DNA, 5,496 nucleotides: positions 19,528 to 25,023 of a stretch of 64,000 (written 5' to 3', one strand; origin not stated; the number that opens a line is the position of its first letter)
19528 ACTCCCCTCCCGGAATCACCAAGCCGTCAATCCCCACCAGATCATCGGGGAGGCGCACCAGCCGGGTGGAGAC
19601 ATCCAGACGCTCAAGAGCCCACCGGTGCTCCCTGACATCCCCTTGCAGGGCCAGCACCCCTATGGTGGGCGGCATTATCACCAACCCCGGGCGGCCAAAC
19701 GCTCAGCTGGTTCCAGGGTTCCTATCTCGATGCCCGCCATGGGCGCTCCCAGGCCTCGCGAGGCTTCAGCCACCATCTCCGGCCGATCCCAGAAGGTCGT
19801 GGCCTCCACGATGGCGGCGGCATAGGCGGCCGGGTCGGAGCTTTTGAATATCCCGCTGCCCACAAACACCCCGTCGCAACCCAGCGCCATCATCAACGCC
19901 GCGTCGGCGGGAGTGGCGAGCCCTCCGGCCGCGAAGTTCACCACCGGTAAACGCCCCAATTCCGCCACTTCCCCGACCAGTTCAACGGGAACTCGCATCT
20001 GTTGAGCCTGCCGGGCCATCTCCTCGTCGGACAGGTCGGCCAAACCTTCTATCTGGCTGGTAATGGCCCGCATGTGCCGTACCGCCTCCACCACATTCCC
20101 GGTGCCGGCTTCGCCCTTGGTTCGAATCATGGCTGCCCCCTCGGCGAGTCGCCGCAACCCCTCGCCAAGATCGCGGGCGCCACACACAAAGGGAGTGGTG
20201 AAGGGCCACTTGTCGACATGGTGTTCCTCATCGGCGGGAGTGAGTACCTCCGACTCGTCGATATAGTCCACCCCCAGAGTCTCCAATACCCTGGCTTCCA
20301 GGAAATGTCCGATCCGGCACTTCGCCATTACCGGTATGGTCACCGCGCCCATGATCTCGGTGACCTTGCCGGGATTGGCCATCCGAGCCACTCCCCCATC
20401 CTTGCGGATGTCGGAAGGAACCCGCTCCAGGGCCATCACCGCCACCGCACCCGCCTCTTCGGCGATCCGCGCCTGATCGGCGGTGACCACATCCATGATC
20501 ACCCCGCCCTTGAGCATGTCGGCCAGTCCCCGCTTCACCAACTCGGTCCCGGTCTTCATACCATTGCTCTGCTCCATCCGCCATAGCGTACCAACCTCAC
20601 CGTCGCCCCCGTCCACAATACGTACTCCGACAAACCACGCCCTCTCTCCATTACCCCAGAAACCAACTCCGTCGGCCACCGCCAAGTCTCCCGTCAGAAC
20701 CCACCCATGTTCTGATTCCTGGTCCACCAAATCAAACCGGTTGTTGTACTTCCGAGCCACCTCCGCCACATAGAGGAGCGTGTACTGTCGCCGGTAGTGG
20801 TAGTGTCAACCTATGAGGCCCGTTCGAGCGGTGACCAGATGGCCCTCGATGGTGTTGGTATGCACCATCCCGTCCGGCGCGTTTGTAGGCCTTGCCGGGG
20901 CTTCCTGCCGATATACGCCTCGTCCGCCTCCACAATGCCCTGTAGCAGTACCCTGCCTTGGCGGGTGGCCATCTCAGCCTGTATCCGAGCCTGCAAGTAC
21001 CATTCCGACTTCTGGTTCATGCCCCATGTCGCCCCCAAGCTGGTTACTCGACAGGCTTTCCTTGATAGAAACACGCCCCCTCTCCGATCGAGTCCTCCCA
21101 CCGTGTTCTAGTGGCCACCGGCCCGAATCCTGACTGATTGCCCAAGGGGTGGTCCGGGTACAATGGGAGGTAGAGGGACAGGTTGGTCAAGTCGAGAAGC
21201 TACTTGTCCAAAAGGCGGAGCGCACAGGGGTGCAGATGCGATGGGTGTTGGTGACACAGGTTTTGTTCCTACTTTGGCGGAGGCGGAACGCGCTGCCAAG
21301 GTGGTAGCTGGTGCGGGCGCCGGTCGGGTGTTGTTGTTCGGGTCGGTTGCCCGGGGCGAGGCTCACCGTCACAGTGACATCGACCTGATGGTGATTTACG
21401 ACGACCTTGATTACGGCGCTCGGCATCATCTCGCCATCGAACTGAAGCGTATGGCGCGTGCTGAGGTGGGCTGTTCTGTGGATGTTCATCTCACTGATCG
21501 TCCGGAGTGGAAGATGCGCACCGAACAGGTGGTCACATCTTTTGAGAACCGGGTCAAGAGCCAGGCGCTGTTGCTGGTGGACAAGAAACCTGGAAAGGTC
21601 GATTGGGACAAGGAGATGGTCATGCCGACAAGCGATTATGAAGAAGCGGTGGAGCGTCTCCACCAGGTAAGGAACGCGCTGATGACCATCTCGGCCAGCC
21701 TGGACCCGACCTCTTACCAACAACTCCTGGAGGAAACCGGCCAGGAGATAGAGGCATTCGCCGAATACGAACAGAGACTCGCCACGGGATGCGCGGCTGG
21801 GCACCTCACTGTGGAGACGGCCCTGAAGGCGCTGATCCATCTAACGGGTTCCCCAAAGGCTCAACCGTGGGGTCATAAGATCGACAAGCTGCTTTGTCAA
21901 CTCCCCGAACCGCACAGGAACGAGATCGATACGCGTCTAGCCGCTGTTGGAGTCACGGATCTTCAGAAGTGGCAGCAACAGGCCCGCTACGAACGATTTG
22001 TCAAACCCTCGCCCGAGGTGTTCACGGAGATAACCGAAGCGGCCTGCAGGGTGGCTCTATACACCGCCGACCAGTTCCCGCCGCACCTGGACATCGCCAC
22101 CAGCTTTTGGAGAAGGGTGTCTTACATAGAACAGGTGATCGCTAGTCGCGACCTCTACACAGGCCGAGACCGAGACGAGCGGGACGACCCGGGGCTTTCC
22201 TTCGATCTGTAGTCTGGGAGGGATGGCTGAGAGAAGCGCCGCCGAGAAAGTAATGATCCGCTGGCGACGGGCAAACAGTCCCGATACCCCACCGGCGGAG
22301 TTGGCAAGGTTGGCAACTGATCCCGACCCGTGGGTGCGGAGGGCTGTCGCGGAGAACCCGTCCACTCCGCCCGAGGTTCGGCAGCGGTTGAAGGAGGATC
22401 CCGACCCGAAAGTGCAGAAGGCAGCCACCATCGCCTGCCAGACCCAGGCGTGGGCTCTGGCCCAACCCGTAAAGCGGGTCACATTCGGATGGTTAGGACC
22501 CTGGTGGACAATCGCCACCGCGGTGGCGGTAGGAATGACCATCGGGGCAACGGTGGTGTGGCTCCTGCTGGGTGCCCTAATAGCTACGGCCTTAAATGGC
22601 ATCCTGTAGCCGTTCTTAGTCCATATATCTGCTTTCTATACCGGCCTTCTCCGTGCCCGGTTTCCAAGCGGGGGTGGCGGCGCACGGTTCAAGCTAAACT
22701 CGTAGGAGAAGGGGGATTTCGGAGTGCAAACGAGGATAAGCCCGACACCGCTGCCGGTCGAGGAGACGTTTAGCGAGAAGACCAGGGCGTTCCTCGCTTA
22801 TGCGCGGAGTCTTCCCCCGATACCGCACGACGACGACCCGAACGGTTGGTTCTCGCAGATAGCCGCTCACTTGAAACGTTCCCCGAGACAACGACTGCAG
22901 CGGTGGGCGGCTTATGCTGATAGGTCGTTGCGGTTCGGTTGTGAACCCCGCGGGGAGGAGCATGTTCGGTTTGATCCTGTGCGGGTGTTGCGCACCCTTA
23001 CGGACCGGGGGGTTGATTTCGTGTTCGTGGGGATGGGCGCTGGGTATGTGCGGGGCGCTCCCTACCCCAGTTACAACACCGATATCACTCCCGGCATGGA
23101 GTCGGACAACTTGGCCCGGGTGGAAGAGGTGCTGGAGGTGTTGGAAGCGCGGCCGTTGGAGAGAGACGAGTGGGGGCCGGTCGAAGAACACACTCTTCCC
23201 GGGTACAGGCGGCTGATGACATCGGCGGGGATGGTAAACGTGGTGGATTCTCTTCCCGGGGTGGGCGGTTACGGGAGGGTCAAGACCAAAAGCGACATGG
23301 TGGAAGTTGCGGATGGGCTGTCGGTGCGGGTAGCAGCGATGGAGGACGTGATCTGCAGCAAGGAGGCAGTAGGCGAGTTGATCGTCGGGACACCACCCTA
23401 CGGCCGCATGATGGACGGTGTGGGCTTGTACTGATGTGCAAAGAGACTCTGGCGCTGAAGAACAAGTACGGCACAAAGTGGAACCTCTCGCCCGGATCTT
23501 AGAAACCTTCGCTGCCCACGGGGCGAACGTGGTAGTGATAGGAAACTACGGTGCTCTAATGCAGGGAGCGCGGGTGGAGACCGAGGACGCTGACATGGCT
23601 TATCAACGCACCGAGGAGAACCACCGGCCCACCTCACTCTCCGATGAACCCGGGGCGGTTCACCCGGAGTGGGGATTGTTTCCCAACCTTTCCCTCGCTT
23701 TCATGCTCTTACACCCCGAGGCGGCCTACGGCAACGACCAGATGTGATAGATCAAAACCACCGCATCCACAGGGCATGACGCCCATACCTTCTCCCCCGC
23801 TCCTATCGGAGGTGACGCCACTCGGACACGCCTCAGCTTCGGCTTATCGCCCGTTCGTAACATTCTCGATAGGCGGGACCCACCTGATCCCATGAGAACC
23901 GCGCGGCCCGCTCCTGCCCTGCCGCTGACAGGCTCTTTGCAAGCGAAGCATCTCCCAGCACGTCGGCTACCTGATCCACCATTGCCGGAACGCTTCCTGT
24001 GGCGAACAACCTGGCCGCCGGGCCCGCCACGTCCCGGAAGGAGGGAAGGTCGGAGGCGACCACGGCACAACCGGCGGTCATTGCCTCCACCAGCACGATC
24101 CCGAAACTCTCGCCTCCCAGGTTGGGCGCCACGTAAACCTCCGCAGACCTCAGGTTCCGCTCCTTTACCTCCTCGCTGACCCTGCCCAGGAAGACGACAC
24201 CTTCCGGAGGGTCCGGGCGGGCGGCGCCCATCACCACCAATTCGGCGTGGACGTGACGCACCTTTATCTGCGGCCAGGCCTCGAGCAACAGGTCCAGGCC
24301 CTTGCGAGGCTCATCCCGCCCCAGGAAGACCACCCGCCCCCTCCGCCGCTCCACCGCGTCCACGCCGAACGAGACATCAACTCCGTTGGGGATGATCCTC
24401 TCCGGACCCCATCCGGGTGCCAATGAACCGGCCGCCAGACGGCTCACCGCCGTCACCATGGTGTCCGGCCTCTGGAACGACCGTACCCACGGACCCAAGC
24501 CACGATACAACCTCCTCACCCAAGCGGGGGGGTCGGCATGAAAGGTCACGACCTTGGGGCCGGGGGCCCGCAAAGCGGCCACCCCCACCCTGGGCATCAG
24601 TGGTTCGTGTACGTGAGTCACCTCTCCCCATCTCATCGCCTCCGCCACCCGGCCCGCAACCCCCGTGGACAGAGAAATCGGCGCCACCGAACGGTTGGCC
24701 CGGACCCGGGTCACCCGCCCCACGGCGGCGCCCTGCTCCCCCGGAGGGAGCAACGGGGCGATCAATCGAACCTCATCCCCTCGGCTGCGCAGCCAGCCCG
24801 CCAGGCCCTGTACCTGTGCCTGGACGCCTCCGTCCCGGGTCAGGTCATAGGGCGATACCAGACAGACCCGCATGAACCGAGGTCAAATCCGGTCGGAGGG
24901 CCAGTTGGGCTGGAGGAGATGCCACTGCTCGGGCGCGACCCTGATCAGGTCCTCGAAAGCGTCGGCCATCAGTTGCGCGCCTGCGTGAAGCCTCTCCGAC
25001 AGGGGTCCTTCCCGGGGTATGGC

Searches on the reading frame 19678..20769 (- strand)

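Call 36: search_protein_families(library=ncbifam, proteins=[window:19678-20769:-], max_evalue=1e-8)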
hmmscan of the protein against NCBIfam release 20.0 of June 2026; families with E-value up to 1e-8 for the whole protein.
window:19678-20769:- (363 aa): 2 families
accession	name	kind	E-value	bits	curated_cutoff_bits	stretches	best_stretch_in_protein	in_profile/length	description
NF003215.0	PRK04180.1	equivalog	1.1e-150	501.1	395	1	69-363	4-298/298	pyridoxal 5'-phosphate synthase lyase subunit PdxS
TIGR00343.1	TIGR00343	equivalog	3.7e-142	473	438.45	1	78-363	1-287/287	pyridoxal 5'-phosphate synthase lyase subunit PdxS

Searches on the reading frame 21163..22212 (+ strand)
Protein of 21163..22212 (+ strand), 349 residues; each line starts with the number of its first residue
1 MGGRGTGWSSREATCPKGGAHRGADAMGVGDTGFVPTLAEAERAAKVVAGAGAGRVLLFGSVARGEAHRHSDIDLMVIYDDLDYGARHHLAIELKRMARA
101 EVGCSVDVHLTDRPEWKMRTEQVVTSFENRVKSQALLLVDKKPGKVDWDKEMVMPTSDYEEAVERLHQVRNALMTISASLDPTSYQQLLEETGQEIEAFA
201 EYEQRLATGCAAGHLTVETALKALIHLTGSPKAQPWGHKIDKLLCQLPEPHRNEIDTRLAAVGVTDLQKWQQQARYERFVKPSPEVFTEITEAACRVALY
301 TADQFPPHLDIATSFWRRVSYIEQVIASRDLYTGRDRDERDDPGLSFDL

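Call 36: search_protein_families(library=ncbifam, proteins=[window:21163-22212:+], max_evalue=1e-8)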
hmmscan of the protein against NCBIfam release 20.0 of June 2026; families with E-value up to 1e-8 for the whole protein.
window:21163-22212:+ (349 aa): 1 family
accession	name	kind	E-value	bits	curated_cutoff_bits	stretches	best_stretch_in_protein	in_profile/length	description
NF047752.1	MntA_antitoxin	equivalog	5e-09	36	60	0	56-109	10-60/106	type VII toxin-antitoxin system MntA family adenylyltransferase antitoxin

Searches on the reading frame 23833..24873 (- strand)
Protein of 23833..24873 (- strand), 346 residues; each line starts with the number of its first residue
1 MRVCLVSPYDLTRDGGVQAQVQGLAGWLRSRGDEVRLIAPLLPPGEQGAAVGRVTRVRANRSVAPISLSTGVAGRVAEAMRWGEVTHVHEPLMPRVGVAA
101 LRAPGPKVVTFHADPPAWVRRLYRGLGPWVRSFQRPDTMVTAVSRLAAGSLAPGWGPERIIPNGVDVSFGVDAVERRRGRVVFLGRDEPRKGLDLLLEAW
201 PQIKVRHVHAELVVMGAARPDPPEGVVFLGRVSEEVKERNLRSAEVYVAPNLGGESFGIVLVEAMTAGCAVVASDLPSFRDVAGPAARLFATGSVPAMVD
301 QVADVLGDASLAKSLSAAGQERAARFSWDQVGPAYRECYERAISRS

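Call 37: search_protein_families(library=ncbifam, proteins=[window:23833-24873:-], max_evalue=1e-8)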
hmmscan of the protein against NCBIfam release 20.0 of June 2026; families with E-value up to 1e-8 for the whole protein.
window:23833-24873:- (346 aa): 7 families
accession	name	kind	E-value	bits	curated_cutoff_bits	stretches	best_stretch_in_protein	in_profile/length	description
TIGR04047.1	MSMEG_0565_glyc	hypoth_equivalog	9.3e-15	54.6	259.85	1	226-340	259-372/373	MSMEG_0565 family glycosyltransferase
NF038295.1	EPS_HpsP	equivalog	8.8e-13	48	550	1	175-340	204-385/388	hormogonium polysaccharide biosynthesis glycosyltransferase HpsP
TIGR02149.1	glgA_Coryne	subfamily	2e-12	46.9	302.4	1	173-341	199-389/391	glycogen synthase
NF053787.1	GlcN_PG_synth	equivalog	6.4e-11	41.7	480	1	180-341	199-358/361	N-acetylglucosaminyl phosphatidylglycerol synthase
NF041876.1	EPS_EpsE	equivalog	7e-11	42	400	1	225-324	277-377/389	exopolysaccharide biosynthesis GT4 family glycosyltransferase EpsE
TIGR03999.1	thiol_BshA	equivalog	6.9e-10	38.4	273.7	1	225-343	256-374/375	N-acetyl-alpha-D-glucosaminyl L-malate synthase BshA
TIGR03449.1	mycothiol_MshA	equivalog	3.8e-09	35.9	462.5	0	233-344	293-405/406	D-inositol-3-phosphate glycosyltransferase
